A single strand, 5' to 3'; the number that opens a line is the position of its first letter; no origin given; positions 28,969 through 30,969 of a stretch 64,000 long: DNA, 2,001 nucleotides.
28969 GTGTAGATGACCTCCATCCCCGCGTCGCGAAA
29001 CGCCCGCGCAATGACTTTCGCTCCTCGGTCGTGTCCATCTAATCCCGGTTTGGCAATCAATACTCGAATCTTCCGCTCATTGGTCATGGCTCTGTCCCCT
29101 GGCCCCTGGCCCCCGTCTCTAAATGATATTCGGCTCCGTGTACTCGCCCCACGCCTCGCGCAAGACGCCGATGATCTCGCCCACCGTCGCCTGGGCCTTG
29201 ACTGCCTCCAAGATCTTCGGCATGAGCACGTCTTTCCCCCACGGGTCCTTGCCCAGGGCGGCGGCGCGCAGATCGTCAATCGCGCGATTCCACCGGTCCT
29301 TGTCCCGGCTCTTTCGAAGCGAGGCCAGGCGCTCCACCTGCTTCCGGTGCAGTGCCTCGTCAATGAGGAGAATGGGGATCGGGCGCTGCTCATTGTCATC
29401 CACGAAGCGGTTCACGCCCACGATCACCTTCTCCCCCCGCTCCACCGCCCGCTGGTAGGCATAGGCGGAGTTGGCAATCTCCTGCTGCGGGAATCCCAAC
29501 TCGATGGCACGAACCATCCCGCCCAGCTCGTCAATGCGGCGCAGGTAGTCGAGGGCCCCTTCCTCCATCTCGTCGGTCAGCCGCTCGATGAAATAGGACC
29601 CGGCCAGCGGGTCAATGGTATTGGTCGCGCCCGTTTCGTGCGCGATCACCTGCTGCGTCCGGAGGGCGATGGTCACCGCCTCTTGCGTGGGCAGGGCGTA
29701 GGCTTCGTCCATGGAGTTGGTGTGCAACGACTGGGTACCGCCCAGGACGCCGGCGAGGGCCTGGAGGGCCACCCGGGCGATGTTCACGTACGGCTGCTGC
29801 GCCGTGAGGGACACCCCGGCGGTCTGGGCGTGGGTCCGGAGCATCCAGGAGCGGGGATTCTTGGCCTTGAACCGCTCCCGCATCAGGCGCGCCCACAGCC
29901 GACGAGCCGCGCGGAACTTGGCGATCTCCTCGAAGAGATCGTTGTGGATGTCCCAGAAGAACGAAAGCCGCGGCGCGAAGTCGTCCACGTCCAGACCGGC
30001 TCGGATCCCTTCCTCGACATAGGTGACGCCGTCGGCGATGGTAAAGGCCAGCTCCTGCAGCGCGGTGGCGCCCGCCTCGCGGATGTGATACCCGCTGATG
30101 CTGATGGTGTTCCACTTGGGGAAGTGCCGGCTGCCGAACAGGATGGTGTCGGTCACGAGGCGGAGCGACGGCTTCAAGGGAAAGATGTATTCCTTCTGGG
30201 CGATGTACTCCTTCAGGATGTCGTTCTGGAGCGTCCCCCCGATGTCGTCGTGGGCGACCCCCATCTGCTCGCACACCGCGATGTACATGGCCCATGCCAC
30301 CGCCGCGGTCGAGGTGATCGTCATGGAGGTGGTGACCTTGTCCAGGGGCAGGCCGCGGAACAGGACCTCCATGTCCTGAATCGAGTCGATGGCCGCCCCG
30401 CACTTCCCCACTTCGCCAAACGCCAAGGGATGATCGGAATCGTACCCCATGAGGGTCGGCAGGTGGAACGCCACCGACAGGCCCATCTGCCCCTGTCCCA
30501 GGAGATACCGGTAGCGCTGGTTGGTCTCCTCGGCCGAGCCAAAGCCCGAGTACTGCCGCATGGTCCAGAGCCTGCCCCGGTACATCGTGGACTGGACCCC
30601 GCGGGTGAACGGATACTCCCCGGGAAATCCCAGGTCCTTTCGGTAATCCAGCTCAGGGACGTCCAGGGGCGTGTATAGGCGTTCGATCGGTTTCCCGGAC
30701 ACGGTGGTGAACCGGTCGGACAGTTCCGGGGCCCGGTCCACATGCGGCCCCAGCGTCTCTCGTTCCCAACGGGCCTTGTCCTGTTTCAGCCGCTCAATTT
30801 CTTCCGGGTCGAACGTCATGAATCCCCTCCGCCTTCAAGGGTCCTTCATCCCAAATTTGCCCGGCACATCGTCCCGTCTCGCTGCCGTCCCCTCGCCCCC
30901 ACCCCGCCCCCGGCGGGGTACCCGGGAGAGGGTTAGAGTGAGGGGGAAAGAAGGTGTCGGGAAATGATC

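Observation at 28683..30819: Split IcmAB-like B12 acyl-CoA mutase with a hybrid specificity pair (Tyr + Gln)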

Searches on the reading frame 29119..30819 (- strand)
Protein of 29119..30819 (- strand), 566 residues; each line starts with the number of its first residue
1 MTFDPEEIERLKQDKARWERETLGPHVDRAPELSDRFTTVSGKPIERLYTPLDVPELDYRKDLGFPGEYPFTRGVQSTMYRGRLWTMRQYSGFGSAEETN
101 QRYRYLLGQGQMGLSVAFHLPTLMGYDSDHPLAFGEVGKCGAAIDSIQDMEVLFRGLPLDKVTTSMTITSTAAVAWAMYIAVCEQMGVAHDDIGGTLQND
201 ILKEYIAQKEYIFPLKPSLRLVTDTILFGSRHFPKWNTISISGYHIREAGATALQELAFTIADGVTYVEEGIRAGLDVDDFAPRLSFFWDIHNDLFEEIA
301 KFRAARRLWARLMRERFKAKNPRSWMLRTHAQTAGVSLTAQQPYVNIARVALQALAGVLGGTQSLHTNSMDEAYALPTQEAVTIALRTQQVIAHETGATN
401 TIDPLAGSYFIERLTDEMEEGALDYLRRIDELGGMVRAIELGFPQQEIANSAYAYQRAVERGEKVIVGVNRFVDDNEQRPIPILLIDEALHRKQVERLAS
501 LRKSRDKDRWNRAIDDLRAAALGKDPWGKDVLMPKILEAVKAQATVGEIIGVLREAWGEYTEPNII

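Call 3: search_protein_families(library=ncbifam, proteins=[window:29119-30819:-], max_evalue=0.00001)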
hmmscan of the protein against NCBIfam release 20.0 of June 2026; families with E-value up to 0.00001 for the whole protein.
window:29119-30819:- (566 aa): 4 families
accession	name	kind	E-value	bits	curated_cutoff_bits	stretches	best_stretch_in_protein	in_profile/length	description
TIGR00641.1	acid_CoA_mut_N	subfamily_domain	9.4e-232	769.9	303.8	1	37-564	1-526/528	methylmalonyl-CoA mutase N-terminal domain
NF006944.0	PRK09426.1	equivalog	1.9e-189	631.1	876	1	33-561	31-552/721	methylmalonyl-CoA mutase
NF045497.1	IsobCoAmut_IcmF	equivalog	5.5e-93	312.5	1500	2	191-560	706-1072/1076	fused isobutyryl-CoA mutase/GTPase IcmF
TIGR00642.1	mmCoA_mut_beta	equivalog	2.4e-55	187.9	617.25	1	153-472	134-450/620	methylmalonyl-CoA mutase small subunit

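Call 4: search_protein_families(library=pfam, proteins=[window:29119-30819:-])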
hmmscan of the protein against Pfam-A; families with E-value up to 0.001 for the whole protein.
window:29119-30819:- (566 aa): 1 family
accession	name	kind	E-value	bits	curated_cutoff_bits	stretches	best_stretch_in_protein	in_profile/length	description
PF01642.28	MM_CoA_mutase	-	1.4e-222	740.2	22.1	1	39-558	2-512/512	Methylmalonyl-CoA mutase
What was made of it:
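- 29119..30819 (-): Acyl-CoA mutase large (substrate-binding TIM-barrel) subunit, 566 aa, IcmA-like. Pfam PF01642 740 bits; TIGR00641 770 bits (calls 3, 4).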

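Call 5: search_solved_structures(query=window:29119-30819:-, show_alignments=5)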
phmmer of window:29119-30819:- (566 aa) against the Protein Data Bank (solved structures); distinct sequences matched with E-value up to 0.001: 11.
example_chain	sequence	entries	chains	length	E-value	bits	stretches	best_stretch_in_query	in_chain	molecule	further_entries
4r3u_A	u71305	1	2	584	2.2e-173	581.1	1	4-563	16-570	2-hydroxyisobutyryl-CoA mutase large subunit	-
8gju_J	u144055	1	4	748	6.9e-144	483.7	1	39-561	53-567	Methylmalonyl-CoA mutase, mitochondrial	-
2xij_A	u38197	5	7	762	7.4e-144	483.6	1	39-561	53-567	METHYLMALONYL-COA MUTASE, MITOCHONDRIAL | Methylmalonyl-CoA mutase, mitochondrial precursor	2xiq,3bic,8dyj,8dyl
1req_A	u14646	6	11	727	1.2e-142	479.6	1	55-562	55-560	METHYLMALONYL-COA MUTASE | PROTEIN (METHYLMALONYL-COA MUTASE)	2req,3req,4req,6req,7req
5req_A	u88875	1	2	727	4.2e-142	477.8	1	55-562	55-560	PROTEIN (METHYLMALONYL-COA MUTASE ALPHA-SUBUNIT)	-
1e1c_A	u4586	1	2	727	3e-141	475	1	55-562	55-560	METHYLMALONYL-COA MUTASE ALPHA CHAIN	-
6oxc_A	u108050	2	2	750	7.5e-139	467.1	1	64-560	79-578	Methylmalonyl-CoA mutase large subunit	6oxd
4xc6_A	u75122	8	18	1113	6.3e-75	256.1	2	192-560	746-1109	Isobutyryl-CoA mutase fused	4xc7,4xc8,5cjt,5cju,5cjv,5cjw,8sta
8ssl_A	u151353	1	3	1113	6.3e-75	256.1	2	192-560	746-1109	Fused isobutyryl-CoA mutase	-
1e1c_B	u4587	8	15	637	1.9e-26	96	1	216-442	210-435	METHYLMALONYL-COA MUTASE BETA CHAIN | METHYLMALONYL-COA MUTASE | PROTEIN (METHYLMALONYL-COA MUTASE BETA-SUBUNIT)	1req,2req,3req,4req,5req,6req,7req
6oxc_B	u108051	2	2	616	6.5e-26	94.3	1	237-474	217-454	Methylmalonyl-CoA mutase small subunit mutA | Methylmalonyl-CoA mutase small subunit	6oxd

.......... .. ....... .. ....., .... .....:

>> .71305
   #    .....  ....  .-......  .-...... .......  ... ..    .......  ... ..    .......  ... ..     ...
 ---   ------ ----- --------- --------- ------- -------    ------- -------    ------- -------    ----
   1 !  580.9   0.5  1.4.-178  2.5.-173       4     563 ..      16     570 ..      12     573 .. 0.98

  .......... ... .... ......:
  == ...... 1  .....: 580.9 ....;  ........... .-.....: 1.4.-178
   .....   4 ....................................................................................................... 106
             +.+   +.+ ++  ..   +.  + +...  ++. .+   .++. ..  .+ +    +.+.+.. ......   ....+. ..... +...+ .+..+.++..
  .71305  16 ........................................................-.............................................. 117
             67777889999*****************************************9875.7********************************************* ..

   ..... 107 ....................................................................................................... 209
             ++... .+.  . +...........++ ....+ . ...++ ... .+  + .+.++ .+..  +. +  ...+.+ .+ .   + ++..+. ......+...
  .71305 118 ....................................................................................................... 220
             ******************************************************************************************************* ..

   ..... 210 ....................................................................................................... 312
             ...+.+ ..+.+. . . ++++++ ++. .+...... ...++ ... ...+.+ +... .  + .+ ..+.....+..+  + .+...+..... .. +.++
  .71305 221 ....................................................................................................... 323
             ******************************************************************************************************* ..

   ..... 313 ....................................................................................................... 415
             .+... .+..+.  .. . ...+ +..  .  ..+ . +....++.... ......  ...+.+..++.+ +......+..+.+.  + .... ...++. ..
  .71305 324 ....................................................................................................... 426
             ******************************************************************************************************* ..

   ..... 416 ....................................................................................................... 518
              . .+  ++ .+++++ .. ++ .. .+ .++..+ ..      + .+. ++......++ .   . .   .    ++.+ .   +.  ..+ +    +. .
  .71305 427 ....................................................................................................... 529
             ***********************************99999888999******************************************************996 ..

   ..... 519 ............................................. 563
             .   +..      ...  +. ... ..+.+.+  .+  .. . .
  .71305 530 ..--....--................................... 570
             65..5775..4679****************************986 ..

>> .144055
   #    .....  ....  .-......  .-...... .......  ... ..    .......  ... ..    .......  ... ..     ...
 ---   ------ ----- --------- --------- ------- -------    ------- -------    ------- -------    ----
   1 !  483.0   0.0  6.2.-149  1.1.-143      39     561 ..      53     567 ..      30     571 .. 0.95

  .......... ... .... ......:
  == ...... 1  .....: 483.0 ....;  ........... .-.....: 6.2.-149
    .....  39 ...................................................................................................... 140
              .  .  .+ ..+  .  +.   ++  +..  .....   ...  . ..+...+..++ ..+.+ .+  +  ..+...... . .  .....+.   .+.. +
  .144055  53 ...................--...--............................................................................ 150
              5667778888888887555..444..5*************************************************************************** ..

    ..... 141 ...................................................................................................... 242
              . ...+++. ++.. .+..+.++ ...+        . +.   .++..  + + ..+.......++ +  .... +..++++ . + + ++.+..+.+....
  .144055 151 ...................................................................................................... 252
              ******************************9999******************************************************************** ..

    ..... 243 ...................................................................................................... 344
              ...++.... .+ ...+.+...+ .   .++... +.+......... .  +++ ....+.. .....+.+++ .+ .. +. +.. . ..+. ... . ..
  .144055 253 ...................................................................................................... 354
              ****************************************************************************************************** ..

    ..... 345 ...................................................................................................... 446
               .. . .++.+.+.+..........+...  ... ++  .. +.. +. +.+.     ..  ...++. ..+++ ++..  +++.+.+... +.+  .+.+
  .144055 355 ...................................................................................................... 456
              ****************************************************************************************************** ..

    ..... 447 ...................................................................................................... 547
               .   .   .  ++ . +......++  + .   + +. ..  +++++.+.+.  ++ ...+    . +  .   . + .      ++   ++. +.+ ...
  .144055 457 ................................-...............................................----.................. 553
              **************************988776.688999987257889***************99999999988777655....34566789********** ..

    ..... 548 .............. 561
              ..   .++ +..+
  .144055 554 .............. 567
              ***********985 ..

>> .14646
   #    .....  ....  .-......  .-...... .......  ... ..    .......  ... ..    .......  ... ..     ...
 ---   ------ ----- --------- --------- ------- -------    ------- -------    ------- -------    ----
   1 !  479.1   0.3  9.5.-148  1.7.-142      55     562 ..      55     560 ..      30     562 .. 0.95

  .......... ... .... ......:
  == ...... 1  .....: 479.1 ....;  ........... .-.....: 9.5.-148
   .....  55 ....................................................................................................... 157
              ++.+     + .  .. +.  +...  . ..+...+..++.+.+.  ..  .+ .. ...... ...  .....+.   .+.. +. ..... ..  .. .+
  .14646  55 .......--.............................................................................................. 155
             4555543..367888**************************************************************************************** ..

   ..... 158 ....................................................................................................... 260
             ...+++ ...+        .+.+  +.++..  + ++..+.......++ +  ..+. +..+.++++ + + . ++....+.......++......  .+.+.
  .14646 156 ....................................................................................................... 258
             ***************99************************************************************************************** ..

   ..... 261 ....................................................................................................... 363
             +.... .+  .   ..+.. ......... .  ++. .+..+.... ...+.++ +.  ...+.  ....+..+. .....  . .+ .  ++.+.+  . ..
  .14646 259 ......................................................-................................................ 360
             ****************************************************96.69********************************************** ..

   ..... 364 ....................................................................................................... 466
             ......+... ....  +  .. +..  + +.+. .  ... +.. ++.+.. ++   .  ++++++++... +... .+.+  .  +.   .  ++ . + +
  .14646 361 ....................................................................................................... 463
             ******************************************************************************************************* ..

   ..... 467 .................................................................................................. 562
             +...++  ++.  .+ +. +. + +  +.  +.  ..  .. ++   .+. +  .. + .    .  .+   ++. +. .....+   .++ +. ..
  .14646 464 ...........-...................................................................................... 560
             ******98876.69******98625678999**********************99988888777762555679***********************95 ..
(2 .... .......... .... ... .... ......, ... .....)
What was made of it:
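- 29119..30819 (-): Best PDB hit is HcmA 4R3U at 581 bits, then MCM at about 480 bits (call 5).
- On Isobutyryl-CoA mutase (IcmA/IcmB): Gln208 aligns to Arg in 1REQ and 2XIJ and to Gln in 4R3U (call 5). Tyr90 (call 5).
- On Methylmalonyl-CoA mutase: Tyr is present but Arg is replaced by Gln (call 5).
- Closest known: IcmF. Different: Only 256 bits to 4XC6, and 312 bits against an NCBIfam cutoff of 1500 (calls 3, 5).
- Checked: HMMER alignments to PDB chains (call 5) put query Tyr90 (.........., codon TAC at 30550-30552) opposite Tyr89 of P. shermanii MCM.
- HcmA is the best PDB hit (call 5).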
